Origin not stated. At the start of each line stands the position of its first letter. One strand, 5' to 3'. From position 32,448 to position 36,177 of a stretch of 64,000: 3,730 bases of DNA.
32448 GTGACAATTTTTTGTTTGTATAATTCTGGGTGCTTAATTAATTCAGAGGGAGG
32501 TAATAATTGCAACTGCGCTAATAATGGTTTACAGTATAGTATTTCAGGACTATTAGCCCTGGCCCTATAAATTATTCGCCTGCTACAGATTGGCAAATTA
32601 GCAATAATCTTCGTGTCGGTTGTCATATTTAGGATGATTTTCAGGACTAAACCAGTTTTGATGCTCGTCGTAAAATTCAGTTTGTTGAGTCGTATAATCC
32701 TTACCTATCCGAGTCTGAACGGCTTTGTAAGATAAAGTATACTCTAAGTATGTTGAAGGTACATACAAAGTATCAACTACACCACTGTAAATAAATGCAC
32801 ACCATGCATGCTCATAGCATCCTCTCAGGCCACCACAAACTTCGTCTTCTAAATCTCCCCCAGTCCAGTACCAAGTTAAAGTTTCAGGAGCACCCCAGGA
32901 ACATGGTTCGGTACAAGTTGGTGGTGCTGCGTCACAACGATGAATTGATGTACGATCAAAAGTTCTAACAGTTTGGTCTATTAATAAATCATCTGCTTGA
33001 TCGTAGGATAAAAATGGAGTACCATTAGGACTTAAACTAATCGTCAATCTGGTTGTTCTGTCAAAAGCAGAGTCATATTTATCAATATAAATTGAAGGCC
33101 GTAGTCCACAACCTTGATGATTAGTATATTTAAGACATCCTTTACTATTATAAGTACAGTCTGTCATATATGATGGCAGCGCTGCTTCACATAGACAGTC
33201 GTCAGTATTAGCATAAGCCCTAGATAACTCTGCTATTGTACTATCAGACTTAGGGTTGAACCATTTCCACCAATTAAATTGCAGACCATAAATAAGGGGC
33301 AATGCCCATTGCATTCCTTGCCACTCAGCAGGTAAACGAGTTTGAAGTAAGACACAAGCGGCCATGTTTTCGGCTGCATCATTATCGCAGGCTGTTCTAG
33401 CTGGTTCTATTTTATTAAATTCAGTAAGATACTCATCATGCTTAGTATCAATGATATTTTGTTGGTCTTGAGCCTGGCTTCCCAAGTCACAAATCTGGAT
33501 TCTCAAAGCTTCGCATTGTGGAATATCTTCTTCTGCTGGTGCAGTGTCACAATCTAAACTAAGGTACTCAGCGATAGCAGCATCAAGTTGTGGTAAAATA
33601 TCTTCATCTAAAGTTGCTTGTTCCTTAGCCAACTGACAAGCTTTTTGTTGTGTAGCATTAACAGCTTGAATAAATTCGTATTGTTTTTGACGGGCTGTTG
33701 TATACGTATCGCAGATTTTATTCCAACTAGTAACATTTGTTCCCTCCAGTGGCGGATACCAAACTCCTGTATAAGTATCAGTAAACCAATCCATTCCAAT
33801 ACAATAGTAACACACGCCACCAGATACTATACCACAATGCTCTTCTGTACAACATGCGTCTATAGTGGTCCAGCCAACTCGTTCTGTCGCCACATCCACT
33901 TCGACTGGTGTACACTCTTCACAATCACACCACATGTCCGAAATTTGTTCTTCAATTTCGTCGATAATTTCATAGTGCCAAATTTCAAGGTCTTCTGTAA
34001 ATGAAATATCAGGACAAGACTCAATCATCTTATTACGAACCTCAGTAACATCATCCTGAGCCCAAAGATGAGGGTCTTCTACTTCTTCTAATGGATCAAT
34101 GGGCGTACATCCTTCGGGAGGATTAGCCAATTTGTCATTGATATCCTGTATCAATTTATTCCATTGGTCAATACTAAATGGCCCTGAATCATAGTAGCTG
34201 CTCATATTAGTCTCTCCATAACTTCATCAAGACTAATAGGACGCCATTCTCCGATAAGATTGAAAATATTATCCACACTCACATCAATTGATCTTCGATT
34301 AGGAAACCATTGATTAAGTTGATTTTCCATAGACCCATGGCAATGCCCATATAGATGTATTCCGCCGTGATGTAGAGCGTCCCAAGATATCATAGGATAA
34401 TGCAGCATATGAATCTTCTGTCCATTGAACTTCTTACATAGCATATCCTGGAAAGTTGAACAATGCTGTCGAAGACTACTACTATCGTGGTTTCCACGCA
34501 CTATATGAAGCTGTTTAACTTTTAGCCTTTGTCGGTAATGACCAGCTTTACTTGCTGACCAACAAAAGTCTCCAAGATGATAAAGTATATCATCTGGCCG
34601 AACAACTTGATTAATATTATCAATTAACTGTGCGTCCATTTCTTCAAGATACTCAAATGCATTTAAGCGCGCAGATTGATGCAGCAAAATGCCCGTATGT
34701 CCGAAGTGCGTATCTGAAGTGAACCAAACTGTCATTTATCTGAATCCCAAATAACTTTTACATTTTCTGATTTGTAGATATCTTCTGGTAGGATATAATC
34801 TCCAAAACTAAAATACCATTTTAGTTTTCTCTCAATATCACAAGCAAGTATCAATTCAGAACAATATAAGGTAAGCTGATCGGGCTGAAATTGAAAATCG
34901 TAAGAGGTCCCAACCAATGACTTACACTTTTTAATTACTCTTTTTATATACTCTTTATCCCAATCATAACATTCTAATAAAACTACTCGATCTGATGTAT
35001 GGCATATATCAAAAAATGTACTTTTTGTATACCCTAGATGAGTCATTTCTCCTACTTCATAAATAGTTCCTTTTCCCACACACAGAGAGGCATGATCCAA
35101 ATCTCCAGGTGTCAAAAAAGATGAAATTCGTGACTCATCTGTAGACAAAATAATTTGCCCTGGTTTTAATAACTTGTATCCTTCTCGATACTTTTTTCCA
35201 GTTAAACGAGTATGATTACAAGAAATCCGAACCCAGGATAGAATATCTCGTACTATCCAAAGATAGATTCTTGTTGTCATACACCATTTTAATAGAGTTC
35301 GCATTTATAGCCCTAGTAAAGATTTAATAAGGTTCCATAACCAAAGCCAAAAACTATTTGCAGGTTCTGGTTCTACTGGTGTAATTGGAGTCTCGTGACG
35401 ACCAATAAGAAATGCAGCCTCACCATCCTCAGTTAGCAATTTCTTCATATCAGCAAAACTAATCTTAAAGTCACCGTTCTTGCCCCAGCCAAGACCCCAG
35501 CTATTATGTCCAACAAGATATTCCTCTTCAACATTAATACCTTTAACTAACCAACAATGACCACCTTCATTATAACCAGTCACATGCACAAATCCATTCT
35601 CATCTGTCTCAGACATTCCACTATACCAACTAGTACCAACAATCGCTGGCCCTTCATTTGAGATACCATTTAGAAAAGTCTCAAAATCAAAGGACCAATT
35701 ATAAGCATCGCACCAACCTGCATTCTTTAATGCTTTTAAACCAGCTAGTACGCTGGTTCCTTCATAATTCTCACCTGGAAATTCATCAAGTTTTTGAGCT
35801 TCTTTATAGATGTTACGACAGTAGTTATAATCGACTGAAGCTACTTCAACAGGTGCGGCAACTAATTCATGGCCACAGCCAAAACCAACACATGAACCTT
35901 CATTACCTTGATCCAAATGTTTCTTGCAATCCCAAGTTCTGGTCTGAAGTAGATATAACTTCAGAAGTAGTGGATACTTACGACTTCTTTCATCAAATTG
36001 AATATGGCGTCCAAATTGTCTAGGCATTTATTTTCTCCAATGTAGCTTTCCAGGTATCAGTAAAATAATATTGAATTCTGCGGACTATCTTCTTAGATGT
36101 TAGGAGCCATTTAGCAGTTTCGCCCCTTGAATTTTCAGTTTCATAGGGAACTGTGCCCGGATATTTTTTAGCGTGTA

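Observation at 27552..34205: Glycosylation module: two OGT-like GT41 glycosyltransferases, a sugar C-methyltransferase-like enzyme and Cys-rich proteins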

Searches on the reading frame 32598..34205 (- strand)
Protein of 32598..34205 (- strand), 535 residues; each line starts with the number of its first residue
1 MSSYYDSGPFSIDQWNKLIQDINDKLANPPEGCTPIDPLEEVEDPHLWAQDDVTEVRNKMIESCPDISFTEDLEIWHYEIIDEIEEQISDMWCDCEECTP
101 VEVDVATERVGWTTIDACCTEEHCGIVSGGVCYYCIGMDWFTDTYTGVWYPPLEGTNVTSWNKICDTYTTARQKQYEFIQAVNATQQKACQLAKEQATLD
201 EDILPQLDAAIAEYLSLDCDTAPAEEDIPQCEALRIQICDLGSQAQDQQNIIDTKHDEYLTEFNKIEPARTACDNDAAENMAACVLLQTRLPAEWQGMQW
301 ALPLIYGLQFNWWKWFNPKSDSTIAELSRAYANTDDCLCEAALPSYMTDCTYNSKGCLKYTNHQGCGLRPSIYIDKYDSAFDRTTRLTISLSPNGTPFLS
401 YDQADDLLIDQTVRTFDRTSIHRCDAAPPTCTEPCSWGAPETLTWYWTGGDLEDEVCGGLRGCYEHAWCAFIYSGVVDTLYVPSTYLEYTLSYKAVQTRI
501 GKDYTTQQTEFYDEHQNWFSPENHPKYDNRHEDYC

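Call 3: search_protein_families(library=pfam, proteins=[window:32598-34205:-], max_evalue=0.1)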
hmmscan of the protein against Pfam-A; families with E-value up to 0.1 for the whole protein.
window:32598-34205:- (535 aa): 0 families

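Call 4: search_protein_families(library=phrogs, proteins=[window:32598-34205:-], max_evalue=0.01)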
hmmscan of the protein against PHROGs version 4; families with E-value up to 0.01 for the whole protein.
window:32598-34205:- (535 aa): 0 families

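Call 6: search_protein_families(library=ncbifam, proteins=[window:32598-34205:-], max_evalue=0.1)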
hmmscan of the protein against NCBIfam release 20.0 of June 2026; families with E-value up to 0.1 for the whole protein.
window:32598-34205:- (535 aa): 0 families

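Call 41: find_homologous_proteins(query=window:32598-34205:-, max_evalue=0.001)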
Query window:32598-34205:- (535 aa): 10 proteins with E <= 0.001 among 7419 candidates.
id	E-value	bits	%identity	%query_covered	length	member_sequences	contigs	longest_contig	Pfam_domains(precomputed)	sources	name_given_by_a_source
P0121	0.0e+0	1287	100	100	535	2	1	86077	-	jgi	jgi:hypothetical protein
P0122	0.0e+0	1051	80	100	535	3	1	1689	-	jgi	-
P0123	2.8e-244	830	65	100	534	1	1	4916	-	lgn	-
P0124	1.0e-243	829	66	100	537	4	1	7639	-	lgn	-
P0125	1.5e-219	749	64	93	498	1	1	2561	-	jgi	jgi:hypothetical protein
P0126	9.1e-131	456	45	100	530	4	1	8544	-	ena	-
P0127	1.1e-65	241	34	100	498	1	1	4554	-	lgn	-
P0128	8.6e-55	205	32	100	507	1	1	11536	-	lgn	-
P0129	6.2e-53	199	31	100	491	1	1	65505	-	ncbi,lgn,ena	-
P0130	9.9e-15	72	44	16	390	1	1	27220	-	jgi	jgi:hypothetical protein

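Call 42: find_encoding_contigs(protein=P0129, flank=10000, max_places=2)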
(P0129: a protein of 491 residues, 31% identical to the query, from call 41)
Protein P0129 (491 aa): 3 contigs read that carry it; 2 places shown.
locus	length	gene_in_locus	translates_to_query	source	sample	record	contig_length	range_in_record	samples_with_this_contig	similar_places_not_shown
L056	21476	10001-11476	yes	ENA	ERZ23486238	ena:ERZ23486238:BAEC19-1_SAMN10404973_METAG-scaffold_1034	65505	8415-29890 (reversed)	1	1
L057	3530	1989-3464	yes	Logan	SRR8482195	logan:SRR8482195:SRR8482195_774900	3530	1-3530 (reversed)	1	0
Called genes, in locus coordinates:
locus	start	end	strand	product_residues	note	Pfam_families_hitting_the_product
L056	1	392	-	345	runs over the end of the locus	PF13365:Trypsin_2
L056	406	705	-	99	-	-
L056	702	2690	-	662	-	-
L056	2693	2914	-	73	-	PF09834:DUF2061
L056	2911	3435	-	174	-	-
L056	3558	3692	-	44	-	-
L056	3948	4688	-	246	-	-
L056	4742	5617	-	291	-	PF02195:ParB_N, PF17762:HTH_ParB (weak)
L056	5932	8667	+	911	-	PF19263:DUF5906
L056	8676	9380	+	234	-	PF21448:DNMK (faint)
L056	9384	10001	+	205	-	PF00929:RNase_T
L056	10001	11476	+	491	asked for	-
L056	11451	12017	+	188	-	-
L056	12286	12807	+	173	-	-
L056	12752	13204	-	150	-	-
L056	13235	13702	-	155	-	-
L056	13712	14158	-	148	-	-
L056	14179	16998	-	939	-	-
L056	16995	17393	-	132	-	-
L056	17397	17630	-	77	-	-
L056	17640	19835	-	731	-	-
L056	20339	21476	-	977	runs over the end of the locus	-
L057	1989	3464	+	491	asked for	-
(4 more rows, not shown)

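Call 43: find_encoding_contigs(protein=P0121, flank=10000, max_places=2)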
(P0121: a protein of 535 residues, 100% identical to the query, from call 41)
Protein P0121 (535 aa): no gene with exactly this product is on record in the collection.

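Call 52: predict_structure(alignment_id=A2)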
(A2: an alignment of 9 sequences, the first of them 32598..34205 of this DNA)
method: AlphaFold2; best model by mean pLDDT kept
length: 535 residues; sequences in the alignment: 9
mean_pLDDT: 71.5   pTM: 0.64
mean pLDDT of the five models: 71.5, 70.6, 65.2, 61.2, 48.4
residues with pLDDT >= 90: 66; 70-90: 251; 50-70: 141; < 50: 77
segments of 3 or more residues with pLDDT < 50: 115-140, 148-151, 333-337, 339-345, 448-460, 465-482
pLDDT, mean of each block of 10 residues (from residue 1): 68 80 78 73 66 82 76 66 77 62 83 44 31 38 52 66 86 90 88 87 90 89 86 92 89 91 94 95 77 62 84 84 66 48 52 63 63 83 82 90 70 56 62 68 55 37 48 36 69 81 86 81 63 76
secondary structure, 60 per line:
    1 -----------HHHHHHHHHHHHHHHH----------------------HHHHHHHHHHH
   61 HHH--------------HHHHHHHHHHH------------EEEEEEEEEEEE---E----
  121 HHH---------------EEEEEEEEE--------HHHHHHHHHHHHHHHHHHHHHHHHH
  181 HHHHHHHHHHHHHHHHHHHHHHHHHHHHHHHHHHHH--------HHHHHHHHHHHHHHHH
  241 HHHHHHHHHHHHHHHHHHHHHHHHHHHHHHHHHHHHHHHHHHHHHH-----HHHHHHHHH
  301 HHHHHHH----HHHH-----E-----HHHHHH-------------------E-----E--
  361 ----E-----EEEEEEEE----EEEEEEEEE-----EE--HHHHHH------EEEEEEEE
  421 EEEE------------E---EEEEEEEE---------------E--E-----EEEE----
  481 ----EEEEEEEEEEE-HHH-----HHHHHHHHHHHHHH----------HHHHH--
elements in order: H12-27 H50-63 H78-88 E101-112 E139-147 H156-216 H225-286 H292-307 H312-315 H327-332 E371-378 E383-391 H401-406 E413-424 E441-448 E473-476 E485-495 H505-518 H529-533

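Call 54: fold_search(model_id=the predicted structure, library=pdb)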
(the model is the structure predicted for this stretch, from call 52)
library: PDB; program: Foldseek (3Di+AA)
matches with E <= 10: 364; with E <= 0.001: 0
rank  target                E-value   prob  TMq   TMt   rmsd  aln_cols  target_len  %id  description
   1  8zal_A                4.1e-02  0.30  0.15  0.22  27.9       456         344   10  EmrAB-TolC MFS-type tripartite multidrug efflux pump EA (released 2025-04-30)
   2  8zal_B                4.8e-02  0.94  0.18  0.25  16.0       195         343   17  EmrAB-TolC MFS-type tripartite multidrug efflux pump EA (released 2025-04-30)
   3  8zar_C                5.3e-02  0.23  0.15  0.21  26.3       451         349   11  EmrAB-TolC MFS-type tripartite multidrug efflux pump FA (released 2025-04-30)
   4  8zar_B                7.7e-02  0.90  0.18  0.25  16.0       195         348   17  EmrAB-TolC MFS-type tripartite multidrug efflux pump FA (released 2025-04-30)
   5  8vv6_A                9.9e-02  0.11  0.05  0.14  23.7       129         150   10  The crystal structure of Brucella abortus FtrA-H151A mutant (released 2025-02-05)
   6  3nrq_A                1.2e-01  0.12  0.06  0.15  25.8       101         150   12  Crystal structure of copper-reconstituted FetP from uropathogenic Escherichia coli strain F11 (released 2011-05-18)
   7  6wee_B                1.2e-01  0.12  0.06  0.14  25.9       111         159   12  Copper-bound M88I variant of Campylobacter jejuni P19 (released 2021-02-10)
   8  5bun_C                1.6e-01  0.08  0.11  0.13  28.8       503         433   11  Crystal structure of an antigenic outer membrane protein ST50 from Salmonella Typhi (released 2015-12-23)
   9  5bun_B                1.7e-01  0.07  0.11  0.13  28.6       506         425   10  Crystal structure of an antigenic outer membrane protein ST50 from Salmonella Typhi (released 2015-12-23)
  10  5i0y_A                1.7e-01  0.12  0.05  0.15  23.2        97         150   11  COPPER-BOUND E46Q VARIANT OF UROPATHOGENIC ESCHERICHIA COLI STRAIN F11 FETP (released 2017-02-08)
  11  3nrp_B                1.8e-01  0.12  0.05  0.15  23.1        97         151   11  Crystal structure of 'as isolated' uropathogenic E. coli strain F11 FetP recombinantly expressed in the periplasm of E (released 2011-05-18)
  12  5i0x_A                1.8e-01  0.10  0.06  0.15  23.2       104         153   12  COPPER-BOUND M90I VARIANT OF UROPATHOGENIC ESCHERICHIA COLI STRAIN F11 FETP (released 2017-02-08)
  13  3nrq_B                1.9e-01  0.10  0.05  0.15  23.1        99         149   11  Crystal structure of copper-reconstituted FetP from uropathogenic Escherichia coli strain F11 (released 2011-05-18)
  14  5i0y_B                1.9e-01  0.10  0.06  0.15  24.5       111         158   11  COPPER-BOUND E46Q VARIANT OF UROPATHOGENIC ESCHERICHIA COLI STRAIN F11 FETP (released 2017-02-08)
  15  9tg4_A                2.0e-01  0.10  0.13  0.15  26.6       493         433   10  Structure of the YbjP lipoprotein bound to the AcrABZ-TolC efflux pump (released 2026-04-08)
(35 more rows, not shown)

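Call 68: search_protein_families(library=padloc, proteins=[window:32598-34205:-], max_evalue=0.01)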
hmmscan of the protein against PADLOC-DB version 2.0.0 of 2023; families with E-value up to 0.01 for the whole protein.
window:32598-34205:- (535 aa): 0 families

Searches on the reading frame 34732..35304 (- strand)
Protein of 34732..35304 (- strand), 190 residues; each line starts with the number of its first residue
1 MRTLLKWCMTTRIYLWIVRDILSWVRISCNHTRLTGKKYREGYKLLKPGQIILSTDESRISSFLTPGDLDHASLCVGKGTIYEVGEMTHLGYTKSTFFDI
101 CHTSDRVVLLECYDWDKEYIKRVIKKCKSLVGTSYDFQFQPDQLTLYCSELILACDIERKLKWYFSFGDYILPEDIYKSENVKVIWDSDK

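Call 3: search_protein_families(library=pfam, proteins=[window:34732-35304:-], max_evalue=0.1)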
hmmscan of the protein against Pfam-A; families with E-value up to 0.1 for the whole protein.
window:34732-35304:- (190 aa): 1 family
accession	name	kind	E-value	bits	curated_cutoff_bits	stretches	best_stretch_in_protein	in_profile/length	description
PF05708.18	Peptidase_C92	-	4.8e-12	46.7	27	1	46-172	2-136/166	Permuted papain-like amidase enzyme, YaeF/YiiX, C92 family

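Call 4: search_protein_families(library=phrogs, proteins=[window:34732-35304:-], max_evalue=0.01)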
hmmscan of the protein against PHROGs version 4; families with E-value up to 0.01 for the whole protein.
window:34732-35304:- (190 aa): 0 families

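Call 68: search_protein_families(library=padloc, proteins=[window:34732-35304:-], max_evalue=0.01)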
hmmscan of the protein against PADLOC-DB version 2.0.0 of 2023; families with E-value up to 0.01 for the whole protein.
window:34732-35304:- (190 aa): 0 families

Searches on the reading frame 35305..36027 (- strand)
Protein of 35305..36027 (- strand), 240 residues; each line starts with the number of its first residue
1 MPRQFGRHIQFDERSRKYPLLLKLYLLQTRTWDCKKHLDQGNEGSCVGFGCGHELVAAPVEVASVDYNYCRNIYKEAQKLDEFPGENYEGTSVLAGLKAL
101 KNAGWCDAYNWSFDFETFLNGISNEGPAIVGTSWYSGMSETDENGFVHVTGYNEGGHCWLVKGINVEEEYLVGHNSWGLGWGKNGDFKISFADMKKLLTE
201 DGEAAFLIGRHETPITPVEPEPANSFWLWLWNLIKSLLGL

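Call 3: search_protein_families(library=pfam, proteins=[window:35305-36027:-], max_evalue=0.1)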
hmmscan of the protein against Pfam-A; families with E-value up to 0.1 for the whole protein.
window:35305-36027:- (240 aa): 1 family
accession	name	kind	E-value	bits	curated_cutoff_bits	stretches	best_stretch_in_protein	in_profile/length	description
PF00112.29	Peptidase_C1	-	0.019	15.5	20.7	1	136-190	145-203/220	Papain family cysteine protease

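Call 4: search_protein_families(library=phrogs, proteins=[window:35305-36027:-], max_evalue=0.01)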
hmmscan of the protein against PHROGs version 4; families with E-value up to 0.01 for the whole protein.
window:35305-36027:- (240 aa): 1 family
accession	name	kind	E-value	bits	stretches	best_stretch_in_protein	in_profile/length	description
phrog_16701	-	other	3.4e-53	181.5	1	1-209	1-231/234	peptidase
